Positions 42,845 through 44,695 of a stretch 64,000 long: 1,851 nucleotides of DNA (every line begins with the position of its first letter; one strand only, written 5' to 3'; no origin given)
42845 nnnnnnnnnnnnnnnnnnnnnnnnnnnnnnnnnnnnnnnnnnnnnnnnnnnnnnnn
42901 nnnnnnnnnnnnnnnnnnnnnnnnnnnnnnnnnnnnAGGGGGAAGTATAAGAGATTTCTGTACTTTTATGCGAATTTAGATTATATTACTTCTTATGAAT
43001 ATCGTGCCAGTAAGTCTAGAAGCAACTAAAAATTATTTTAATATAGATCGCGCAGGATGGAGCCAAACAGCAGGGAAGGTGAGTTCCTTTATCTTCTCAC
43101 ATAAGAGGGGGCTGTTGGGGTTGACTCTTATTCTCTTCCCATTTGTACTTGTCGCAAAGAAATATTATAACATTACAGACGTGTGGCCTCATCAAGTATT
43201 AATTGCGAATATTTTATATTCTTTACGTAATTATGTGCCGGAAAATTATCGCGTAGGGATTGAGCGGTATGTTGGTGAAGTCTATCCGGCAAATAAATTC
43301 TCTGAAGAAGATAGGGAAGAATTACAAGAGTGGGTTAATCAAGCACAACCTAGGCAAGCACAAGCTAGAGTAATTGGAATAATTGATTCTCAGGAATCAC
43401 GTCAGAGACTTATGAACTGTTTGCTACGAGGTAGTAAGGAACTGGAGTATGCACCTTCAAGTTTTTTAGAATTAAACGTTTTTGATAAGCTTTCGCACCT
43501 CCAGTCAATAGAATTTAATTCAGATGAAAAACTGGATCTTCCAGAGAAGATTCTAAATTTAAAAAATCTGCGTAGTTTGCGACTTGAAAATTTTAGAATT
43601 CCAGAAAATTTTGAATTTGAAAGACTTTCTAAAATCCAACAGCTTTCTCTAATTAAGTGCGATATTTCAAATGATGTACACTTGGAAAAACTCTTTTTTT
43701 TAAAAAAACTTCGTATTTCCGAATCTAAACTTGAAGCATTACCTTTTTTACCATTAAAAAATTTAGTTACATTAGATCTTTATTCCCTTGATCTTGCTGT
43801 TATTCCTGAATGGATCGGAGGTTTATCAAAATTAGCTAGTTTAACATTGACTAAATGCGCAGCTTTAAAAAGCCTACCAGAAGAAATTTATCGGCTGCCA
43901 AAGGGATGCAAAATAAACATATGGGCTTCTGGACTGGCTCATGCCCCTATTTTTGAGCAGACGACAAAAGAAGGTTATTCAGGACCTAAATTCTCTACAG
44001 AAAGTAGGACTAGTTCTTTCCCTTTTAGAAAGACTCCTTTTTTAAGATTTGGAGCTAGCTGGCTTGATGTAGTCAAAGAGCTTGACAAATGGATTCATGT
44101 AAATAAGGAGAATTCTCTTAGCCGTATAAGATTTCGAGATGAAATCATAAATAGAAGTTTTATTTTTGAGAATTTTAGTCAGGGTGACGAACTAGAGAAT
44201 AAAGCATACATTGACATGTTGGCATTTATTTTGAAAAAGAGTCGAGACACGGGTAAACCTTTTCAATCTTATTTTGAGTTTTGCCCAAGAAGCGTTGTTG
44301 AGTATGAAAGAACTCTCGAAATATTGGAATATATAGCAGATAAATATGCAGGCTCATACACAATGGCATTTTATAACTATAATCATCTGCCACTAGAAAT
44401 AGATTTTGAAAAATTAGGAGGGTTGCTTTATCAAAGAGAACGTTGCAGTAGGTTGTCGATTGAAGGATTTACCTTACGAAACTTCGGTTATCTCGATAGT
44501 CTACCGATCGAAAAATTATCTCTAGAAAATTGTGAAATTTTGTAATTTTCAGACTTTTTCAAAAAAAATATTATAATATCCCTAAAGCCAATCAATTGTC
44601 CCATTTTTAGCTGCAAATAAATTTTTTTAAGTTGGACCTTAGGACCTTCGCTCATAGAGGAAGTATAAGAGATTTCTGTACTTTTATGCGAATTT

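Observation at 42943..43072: Sharp identity block: promoter, 5' UTR and codons 1-26 are ~97% identical between LRR genes 1 and 2, with much lower similarity beyond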

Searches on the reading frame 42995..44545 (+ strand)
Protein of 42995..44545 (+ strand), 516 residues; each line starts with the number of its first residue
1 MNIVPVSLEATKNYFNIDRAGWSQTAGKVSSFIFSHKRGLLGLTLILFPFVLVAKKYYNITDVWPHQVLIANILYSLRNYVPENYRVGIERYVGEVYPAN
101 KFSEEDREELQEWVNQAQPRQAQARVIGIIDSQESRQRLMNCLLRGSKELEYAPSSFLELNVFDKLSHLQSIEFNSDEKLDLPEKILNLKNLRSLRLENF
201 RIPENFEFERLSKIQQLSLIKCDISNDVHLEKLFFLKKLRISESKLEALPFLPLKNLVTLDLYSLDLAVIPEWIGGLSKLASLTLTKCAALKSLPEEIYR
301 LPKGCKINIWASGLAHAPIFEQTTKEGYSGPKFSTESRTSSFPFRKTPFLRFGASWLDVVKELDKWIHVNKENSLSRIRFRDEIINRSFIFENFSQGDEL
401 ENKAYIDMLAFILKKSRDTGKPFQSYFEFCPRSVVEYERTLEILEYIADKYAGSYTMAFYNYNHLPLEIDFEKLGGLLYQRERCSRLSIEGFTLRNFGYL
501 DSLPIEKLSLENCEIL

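Call 5: search_protein_families(library=pfam, proteins=[window:42995-44545:+], max_evalue=0.1)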
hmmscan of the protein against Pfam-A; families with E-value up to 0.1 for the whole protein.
window:42995-44545:+ (516 aa): 5 families
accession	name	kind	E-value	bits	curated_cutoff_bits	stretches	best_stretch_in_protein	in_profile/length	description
PF23598.1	LRR_14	-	7.5e-09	35.2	40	2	165-240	68-142/353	Leucine-rich repeat region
PF25019.1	LRR_R13L1-DRL21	-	4.5e-06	27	27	1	253-303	67-118/127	R13L1/DRL21 LRRs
PF23952.1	LRR_EndoS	-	0.017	15.8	27.9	0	188-261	43-112/116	Endo-beta-N-acetylglucosaminidase EndoS LRR domain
PF24758.1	LRR_At5g56370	-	0.035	14.2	27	1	159-227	6-76/227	FBD-associated F-box protein At5g56370, LRR repeats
PF12799.13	LRR_4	-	0.044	14.5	27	1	236-264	3-32/44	Leucine Rich repeats (2 copies)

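Call 6: find_homologous_proteins(query=window:42995-44545:+)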
Query window:42995-44545:+ (516 aa): 16 proteins with E <= 0.001 among 8000 candidates.
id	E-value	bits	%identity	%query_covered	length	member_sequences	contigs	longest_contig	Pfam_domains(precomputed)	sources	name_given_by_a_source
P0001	0.0e+0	1161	100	100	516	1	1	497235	PF23598.2,PF25019.1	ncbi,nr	ncbi:MAG: hypothetical protein SNF33_07190 [Candidatus Algichlamydia australiensis]|nr:hypothetical 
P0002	3.0e-133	463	48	100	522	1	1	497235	PF23598.2,PF12799.14,PF13855.13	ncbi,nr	ncbi:MAG: hypothetical protein SNF33_07195 [Candidatus Algichlamydia australiensis]|nr:hypothetical 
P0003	8.3e-63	231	43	56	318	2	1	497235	PF12799.14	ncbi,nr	ncbi:MAG: hypothetical protein SNF33_07200 [Candidatus Algichlamydia australiensis]|nr:hypothetical 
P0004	1.2e-10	59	28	34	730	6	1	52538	PF14496.12,PF23598.2,PF00560.40,PF12799.14,PF23286.1,PF13855.13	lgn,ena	-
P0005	1.4e-9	55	32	29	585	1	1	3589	PF24048.2,PF23598.2,PF24758.2,PF25019.1,PF00560.40,PF12799.14,PF25013.1,PF23286.1,PF13855.13,PF23211.1,PF23952.2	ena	-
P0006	6.9e-9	53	33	26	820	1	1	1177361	PF23598.2,PF24758.2,PF25019.1,PF12799.14,PF25013.1,PF23286.1,PF23247.2,PF13855.13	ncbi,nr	ncbi:unnamed protein product [Closterium sp. Yama58-4]|nr:unnamed protein product [Closterium sp. Ya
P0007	1.0e-8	53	28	31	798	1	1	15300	PF09539.16,PF24048.2,PF23598.2,PF13306.13,PF17126.12,PF13855.13,PF23211.1,PF14580.13,PF00560.40,PF16544.11,PF12799.14,PF23286.1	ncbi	-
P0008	1.9e-8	52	33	30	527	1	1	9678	PF24048.2,PF23598.2,PF00560.40,PF12799.14,PF23286.1,PF13855.13,PF23211.1,PF23952.2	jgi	jgi:Leucine-rich repeat (LRR) protein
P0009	1.8e-7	48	32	27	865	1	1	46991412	PF23598.2,PF25019.1,PF00560.40,PF12799.14,PF23286.1,PF23247.2,PF13855.13,PF23952.2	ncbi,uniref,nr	ncbi:disease resistance protein RPV1-like [Macadamia integrifolia]|uniref:disease resistance protein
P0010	2.4e-7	48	30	31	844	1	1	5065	PF23598.2,PF25019.1,PF00560.40,PF12799.14,PF25013.1,PF23286.1,PF13855.13,PF23952.2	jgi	jgi:Leucine-rich repeat (LRR) protein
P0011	4.8e-7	47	35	27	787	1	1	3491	PF23598.2,PF13306.13,PF01582.26,PF00560.40,PF12799.14,PF13676.12,PF23286.1,PF13855.13,PF23211.1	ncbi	ncbi:MAG: leucine-rich repeat domain-containing protein, partial [Candidatus Hodarchaeota archaeon]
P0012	8.9e-7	46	29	34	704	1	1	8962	PF23598.2,PF00560.40,PF12799.14,PF23286.1,PF13855.13,PF23211.1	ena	-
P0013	2.5e-6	45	35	24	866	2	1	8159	PF23598.2,PF00560.40,PF12799.14,PF25013.1,PF23286.1,PF13855.13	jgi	-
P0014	6.8e-6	43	25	41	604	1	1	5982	PF23598.2,PF00560.40,PF12799.14,PF23286.1,PF13855.13,PF23211.1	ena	-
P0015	2.7e-4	38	29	38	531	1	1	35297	PF23598.2,PF25019.1,PF00560.40,PF12799.14,PF25013.1,PF13855.13,PF23211.1,PF23952.2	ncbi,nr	ncbi:MAG: leucine-rich repeat domain-containing protein [Planctomycetes bacterium]|nr:leucine-rich r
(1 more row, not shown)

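Call 34: search_solved_structures(query=P0001, max_evalue=0.01)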
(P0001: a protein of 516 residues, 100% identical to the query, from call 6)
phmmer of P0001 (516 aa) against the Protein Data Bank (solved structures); distinct sequences matched with E-value up to 0.01: 61 (the best 60 are shown).
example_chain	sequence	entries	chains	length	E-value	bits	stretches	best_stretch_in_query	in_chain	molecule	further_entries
4u08_A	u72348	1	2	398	9.6e-15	57.4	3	164-301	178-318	LIC11098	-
4u09_A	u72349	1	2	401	4.5e-12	48.6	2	164-307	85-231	LIC12759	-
4u06_A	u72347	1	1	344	3.2e-10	42.5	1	163-301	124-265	LIC10831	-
7t7a_A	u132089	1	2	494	7.2e-08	34.8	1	169-307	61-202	Leucine-rich repeat protein SHOC-2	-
9btm_B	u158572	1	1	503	7.4e-08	34.7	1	168-306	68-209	Leucine-rich repeat protein SHOC-2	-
7tyg_A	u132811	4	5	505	8.6e-08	34.5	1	168-306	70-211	Leucine-rich repeat protein SHOC-2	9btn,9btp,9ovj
7tvg_D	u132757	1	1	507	9.1e-08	34.4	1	169-307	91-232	Leucine-rich repeat protein SHOC-2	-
7txh_B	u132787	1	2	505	1.3e-07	33.9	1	169-307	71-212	Leucine-rich repeat protein SHOC-2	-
7tvf_A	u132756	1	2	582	1.7e-07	33.6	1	169-306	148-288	Leucine-rich repeat protein SHOC-2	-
7upi_C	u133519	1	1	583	1.7e-07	33.5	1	169-306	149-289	Leucine-rich repeat protein SHOC-2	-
9o65_A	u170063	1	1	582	2.2e-07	33.1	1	169-307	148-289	Leucine-rich repeat protein SHOC-2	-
7sd0_A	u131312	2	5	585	2.4e-07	33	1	169-306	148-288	Leucine-rich repeat protein SHOC-2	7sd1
8yn1_C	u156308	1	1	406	3.8e-06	29.1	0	188-302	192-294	Probable disease resistance protein At5g66900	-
2omx_A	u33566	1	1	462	4.9e-06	28.7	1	164-283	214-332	Internalin-A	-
2omt_A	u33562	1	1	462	5.3e-06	28.6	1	164-283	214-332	Internalin-A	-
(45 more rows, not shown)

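Call 45: predict_structure(alignment_id=A3)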
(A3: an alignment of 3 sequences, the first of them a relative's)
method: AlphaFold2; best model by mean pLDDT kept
length: 516 residues; sequences in the alignment: 3
mean_pLDDT: 67.5   pTM: 0.56
mean pLDDT of the five models: 67.5, 66.3, 66.0, 63.2, 62.9
residues with pLDDT >= 90: 67; 70-90: 198; 50-70: 124; < 50: 127
segments of 3 or more residues with pLDDT < 50: 1-62, 122-128, 336-356, 372-377, 383-405, 420-424
pLDDT, mean of each block of 10 residues (from residue 1): 28 34 35 37 36 44 57 67 66 70 89 83 47 86 85 86 88 88 90 93 88 93 84 91 81 85 81 86 82 82 83 59 71 54 29 44 55 49 46 38 51 54 58 71 70 71 71 72 76 77 70 82
secondary structure, 60 per line:
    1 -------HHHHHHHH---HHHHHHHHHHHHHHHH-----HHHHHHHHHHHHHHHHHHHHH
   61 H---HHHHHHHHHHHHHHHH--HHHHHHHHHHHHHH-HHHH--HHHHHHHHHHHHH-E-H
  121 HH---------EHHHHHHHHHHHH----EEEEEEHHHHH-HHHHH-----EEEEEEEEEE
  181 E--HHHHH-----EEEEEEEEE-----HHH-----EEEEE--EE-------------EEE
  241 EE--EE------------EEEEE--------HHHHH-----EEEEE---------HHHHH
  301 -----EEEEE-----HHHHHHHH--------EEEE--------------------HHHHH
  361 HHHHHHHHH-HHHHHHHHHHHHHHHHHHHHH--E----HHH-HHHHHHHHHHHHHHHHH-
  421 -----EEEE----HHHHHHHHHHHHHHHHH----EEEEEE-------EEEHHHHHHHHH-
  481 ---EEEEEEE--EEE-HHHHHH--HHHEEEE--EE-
elements in order: H8-15 H19-34 H40-61 H65-80 H83-96 H98-101 H104-116 H133-144 E149-154 H155-159 H161-165 E171-181 H184-188 E194-202 E216-220 E238-242 E259-263 H272-276 E282-286 H296-300 E306-310 H316-323 E332-335 H356-369 H371-391 H403-419 E426-429 H434-450 E455-460 E468-470 H471-479 E484-490 E493-495 H497-502 E508-511
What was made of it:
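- On Type III secretion N-terminal signal: The AlphaFold model is disordered or low-confidence for residues 1-62 (call 45).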

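Call 48: fold_search(model_id=the predicted structure, library=pdb)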
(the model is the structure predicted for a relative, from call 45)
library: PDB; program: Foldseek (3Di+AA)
matches with E <= 10: 802; with E <= 0.001: 104
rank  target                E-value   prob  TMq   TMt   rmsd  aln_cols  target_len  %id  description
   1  9jbn_C                1.6e-06  1.00  0.26  0.31   8.9       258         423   19  Cryo-EM structure of the Arabidopsis EDS1-PAD4-ADR1 immune complex in the presence of pRib-AMP (released 2025-09-03)
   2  4u08_A                2.7e-06  1.00  0.27  0.35   5.9       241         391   22  Structure of Leptospira interrogans LRR protein LIC11098 (released 2015-06-03)
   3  8yn0_D                6.2e-06  1.00  0.29  0.36   5.9       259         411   20  Crystal structure of NRG1C in complex with EDS1-SAG101-(ADPr-ATP) (released 2024-12-11)
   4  7lt8                  8.3e-06  1.00  0.32  0.61   5.0       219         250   23  Crystal structure of Ras suppressor-1 (released 2021-04-28)
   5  1o6t                  8.7e-06  1.00  0.28  0.31   3.8       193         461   19  Internalin (INLA, Listeria monocytogenes) - functional domain, uncomplexed (released 2002-12-23)
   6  6hlu_B                9.1e-06  1.00  0.26  0.16  12.2       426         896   14  Crystal structure of the LRR-Roc-COR domain of the Chlorobium tepidum Roco protein (released 2018-12-26)
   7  4u09_A                1.2e-05  1.00  0.29  0.37  11.9       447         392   16  Structure of Leptospira interrogans LRR protein LIC12759 (released 2015-06-03)
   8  8yn0_H                1.2e-05  1.00  0.26  0.32   7.2       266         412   18  Crystal structure of NRG1C in complex with EDS1-SAG101-(ADPr-ATP) (released 2024-12-11)
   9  2omv_A                1.3e-05  1.00  0.26  0.29   5.3       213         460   19  Crystal structure of InlA S192N Y369S/hEC1 complex (released 2007-06-05)
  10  4u06                  1.4e-05  1.00  0.30  0.44   4.9       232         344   22  Structure of Leptospira interrogans LRR protein LIC10831 (released 2015-06-03)
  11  8h62_A                1.8e-05  1.00  0.28  0.31   3.9       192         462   20  Crystal structure of Internalin A from Listeria monocytogenes with human E-cadherin EC12 (released 2023-10-04)
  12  4u09_B                1.8e-05  1.00  0.29  0.36  11.3       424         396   16  Structure of Leptospira interrogans LRR protein LIC12759 (released 2015-06-03)
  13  8yn1_C                1.9e-05  1.00  0.28  0.34   6.4       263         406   19  Cryo-EM structure of NRG1A(LRR) in complex with EDS1-SAG101-(ADPr-ATP) (released 2024-12-11)
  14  6fnw                  1.9e-05  1.00  0.23  0.28   7.8       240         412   19  Structure of a volume-regulated anion channel of the LRRC8 family (released 2018-05-16)
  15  6hlu_A                2.1e-05  1.00  0.19  0.12  14.0       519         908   11  Crystal structure of the LRR-Roc-COR domain of the Chlorobium tepidum Roco protein (released 2018-12-26)
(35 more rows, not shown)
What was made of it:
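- On IpaH/SspH/SlrP-type LRR effectors: PDB sequence and fold matches are confined to the LRR part (calls 34, 48).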
